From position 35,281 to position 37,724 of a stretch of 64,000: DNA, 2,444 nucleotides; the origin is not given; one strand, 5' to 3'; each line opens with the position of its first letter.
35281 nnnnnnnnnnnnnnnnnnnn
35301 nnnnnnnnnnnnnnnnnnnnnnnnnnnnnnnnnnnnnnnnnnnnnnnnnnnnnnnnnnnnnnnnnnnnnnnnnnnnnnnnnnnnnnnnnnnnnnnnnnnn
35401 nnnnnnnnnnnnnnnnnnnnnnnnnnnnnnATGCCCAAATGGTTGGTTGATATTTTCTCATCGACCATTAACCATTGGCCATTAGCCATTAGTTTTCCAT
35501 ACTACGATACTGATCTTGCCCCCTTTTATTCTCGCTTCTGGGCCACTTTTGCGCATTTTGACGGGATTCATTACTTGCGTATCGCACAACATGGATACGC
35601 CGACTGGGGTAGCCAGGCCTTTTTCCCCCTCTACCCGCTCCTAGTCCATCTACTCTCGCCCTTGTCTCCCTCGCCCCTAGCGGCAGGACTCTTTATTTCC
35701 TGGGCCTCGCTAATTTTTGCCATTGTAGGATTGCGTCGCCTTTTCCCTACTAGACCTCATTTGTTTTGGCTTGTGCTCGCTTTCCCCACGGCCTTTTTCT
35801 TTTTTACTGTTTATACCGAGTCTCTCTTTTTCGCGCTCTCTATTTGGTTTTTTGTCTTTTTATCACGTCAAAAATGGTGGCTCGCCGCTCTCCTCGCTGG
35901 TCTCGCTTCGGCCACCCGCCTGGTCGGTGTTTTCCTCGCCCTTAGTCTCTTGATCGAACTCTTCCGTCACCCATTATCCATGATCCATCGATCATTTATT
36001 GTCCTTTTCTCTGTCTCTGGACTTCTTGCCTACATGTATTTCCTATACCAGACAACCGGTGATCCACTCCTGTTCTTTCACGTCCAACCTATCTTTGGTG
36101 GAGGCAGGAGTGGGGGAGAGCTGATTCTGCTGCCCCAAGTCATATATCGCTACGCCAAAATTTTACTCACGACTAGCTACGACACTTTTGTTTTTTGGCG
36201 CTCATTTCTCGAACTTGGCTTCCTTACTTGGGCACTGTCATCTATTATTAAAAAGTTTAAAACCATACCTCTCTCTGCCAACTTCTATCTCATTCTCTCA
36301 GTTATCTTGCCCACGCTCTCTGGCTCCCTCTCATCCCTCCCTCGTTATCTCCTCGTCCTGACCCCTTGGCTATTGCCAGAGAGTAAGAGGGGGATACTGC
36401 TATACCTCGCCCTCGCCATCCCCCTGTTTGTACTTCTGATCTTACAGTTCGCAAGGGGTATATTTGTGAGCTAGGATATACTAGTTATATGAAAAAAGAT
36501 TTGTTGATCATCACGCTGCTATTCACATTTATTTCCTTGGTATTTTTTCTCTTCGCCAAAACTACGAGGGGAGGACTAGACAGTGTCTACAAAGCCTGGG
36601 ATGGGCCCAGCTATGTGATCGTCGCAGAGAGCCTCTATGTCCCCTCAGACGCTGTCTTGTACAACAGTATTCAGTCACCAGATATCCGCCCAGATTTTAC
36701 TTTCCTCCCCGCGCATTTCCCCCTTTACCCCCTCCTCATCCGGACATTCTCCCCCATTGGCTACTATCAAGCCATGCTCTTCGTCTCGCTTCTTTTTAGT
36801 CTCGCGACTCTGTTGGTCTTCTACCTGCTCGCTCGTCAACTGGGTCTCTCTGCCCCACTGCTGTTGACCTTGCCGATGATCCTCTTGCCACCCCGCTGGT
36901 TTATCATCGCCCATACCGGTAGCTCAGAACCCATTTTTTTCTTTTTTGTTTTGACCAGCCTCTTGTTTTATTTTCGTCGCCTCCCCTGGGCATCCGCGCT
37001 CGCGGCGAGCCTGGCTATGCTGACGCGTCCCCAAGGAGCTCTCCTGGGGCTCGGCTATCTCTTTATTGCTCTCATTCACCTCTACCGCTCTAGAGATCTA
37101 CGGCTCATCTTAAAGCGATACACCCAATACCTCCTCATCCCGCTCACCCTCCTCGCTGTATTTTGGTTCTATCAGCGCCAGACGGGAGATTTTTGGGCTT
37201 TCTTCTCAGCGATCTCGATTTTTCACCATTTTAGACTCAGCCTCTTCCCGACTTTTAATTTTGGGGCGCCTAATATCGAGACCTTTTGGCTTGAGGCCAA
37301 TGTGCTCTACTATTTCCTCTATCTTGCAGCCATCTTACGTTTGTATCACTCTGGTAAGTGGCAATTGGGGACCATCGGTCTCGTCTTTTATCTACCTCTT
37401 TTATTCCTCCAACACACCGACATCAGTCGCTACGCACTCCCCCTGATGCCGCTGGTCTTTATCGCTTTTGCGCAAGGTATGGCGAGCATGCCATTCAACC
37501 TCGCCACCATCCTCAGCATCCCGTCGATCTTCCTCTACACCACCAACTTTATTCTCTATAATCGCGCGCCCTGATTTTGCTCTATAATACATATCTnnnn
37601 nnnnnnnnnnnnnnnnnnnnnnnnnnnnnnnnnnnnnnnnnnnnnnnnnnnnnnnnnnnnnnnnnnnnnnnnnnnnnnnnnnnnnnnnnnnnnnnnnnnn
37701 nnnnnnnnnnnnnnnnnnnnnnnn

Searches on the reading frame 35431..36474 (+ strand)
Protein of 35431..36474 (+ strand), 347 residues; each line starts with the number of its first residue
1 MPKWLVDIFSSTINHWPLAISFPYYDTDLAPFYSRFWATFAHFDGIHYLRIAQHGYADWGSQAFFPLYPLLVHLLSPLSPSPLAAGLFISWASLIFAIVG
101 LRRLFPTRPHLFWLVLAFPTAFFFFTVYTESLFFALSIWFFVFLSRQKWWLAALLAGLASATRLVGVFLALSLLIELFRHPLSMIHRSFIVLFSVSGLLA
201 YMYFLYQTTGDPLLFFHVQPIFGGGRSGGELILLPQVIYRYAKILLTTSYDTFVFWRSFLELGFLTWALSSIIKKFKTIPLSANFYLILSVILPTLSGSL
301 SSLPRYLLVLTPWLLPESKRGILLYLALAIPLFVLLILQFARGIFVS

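Call 4: search_protein_families(library=pfam, proteins=[window:35431-36474:+], max_evalue=1)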
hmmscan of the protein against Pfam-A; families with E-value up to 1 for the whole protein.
window:35431-36474:+ (347 aa): 1 family
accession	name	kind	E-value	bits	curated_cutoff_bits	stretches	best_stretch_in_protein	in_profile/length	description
PF09594.16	GT87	-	0.52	10.5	25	1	73-200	9-147/237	Glycosyltransferase family 87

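Call 5: search_protein_families(library=ncbifam, proteins=[window:35431-36474:+], max_evalue=1)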
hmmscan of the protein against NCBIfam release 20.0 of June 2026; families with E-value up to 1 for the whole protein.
window:35431-36474:+ (347 aa): 1 family
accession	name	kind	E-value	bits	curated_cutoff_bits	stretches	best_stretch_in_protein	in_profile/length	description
NF046093.1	AZOBR_p60025_fam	subfamily_domain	0.00021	20.6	150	1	66-179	95-213/232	AZOBR_p60025 family cell surface glycopolymer formation protein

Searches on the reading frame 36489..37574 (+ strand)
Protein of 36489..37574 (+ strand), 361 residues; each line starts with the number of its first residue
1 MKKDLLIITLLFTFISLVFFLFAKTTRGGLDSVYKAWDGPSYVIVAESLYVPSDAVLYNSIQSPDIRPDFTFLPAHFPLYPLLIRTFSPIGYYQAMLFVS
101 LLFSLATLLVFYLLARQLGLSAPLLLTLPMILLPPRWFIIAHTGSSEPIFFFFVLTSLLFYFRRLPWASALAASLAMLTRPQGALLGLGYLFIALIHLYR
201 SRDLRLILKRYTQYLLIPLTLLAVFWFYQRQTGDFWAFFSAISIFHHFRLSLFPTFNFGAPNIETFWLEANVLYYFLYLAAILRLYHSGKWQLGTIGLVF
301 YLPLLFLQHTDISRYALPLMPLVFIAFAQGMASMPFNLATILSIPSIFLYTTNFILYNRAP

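Call 4: search_protein_families(library=pfam, proteins=[window:36489-37574:+], max_evalue=1)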
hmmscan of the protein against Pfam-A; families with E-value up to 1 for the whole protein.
window:36489-37574:+ (361 aa): 0 families

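Call 5: search_protein_families(library=ncbifam, proteins=[window:36489-37574:+], max_evalue=1)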
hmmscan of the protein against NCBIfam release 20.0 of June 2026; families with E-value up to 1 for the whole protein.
window:36489-37574:+ (361 aa): 1 family
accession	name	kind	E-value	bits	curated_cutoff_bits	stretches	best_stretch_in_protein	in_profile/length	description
NF046093.1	AZOBR_p60025_fam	subfamily_domain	2e-07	30.5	150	1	77-205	94-222/232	AZOBR_p60025 family cell surface glycopolymer formation protein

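Call 47: find_homologous_proteins(query=window:36489-37574:+)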
Query window:36489-37574:+ (361 aa): 316 proteins with E <= 0.001 among 8000 candidates; the best 120 are listed.
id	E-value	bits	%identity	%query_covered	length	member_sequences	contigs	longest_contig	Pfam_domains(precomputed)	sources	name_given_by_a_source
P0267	2.1e-227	773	100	100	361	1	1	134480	-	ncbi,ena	-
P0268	3.2e-181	621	80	100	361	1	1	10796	-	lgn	-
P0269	9.6e-180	616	79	100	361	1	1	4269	-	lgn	-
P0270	6.6e-178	610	78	100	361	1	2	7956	-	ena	-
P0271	4.6e-176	604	77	100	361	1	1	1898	-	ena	-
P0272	4.8e-174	597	76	100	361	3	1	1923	-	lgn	-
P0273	2.8e-173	595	76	100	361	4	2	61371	-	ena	-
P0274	3.0e-170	585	75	100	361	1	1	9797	-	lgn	-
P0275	3.9e-169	581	75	100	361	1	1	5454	-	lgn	-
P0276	1.4e-167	576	74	100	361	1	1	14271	-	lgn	-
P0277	2.5e-167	575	74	100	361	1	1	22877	-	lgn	-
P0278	8.6e-167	573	74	100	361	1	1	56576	-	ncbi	ncbi:MAG: hypothetical protein V1487_00370 [bacterium]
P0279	6.5e-163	561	79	92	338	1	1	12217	-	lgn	-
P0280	5.9e-161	554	70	100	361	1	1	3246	-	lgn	-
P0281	4.4e-160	551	71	100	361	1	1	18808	-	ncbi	-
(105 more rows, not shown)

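Call 51: search_protein_families(library=pfam, alignment_id=A2, max_evalue=0.01)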
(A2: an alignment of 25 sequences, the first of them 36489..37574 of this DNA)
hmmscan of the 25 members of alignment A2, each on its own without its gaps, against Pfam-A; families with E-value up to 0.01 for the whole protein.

A. member 1, window:36489-37574:+ (361 aa): 0 families

B. families by the number of members that match (of 25 scanned): 3 families
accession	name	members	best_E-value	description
PF13231.12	PMT_2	4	1.6e-05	Dolichyl-phosphate-mannose-protein mannosyltransferase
PF02366.24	PMT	3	6.3e-06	Dolichyl-phosphate-mannose-protein mannosyltransferase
PF09594.16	GT87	3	0.00048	Glycosyltransferase family 87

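Call 54: find_encoding_contigs(protein=P0267, flank=3000, max_places=3)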
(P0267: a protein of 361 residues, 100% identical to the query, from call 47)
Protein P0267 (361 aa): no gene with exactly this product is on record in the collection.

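Call 72: predict_structure(alignment_id=A2)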
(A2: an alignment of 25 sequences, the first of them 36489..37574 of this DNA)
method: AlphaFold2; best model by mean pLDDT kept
length: 361 residues; sequences in the alignment: 25
mean_pLDDT: 92.0   pTM: 0.92
mean pLDDT of the five models: 92.0, 90.7, 90.5, 89.2, 88.0
residues with pLDDT >= 90: 262; 70-90: 86; 50-70: 13; < 50: 0
segments of 3 or more residues with pLDDT < 50: none
pLDDT, mean of each block of 10 residues (from residue 1): 96 95 86 86 96 93 88 92 97 96 98 98 96 90 93 98 97 97 96 97 94 97 97 92 80 78 67 92 97 98 88 88 97 95 90 79 54
secondary structure, 60 per line:
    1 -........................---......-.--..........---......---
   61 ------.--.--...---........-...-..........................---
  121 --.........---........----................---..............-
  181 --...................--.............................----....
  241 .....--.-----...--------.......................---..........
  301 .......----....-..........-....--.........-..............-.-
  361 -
elements in order: H2-25 H29-34 H39-48 H52-57 H79-86 H92-117 H123-131 H135-142 H147-162 H166-179 H183-201 H204-232 H237-245 H265-287 H291-306 H312-315 H317-326 H328-331 H334-342 H344-357
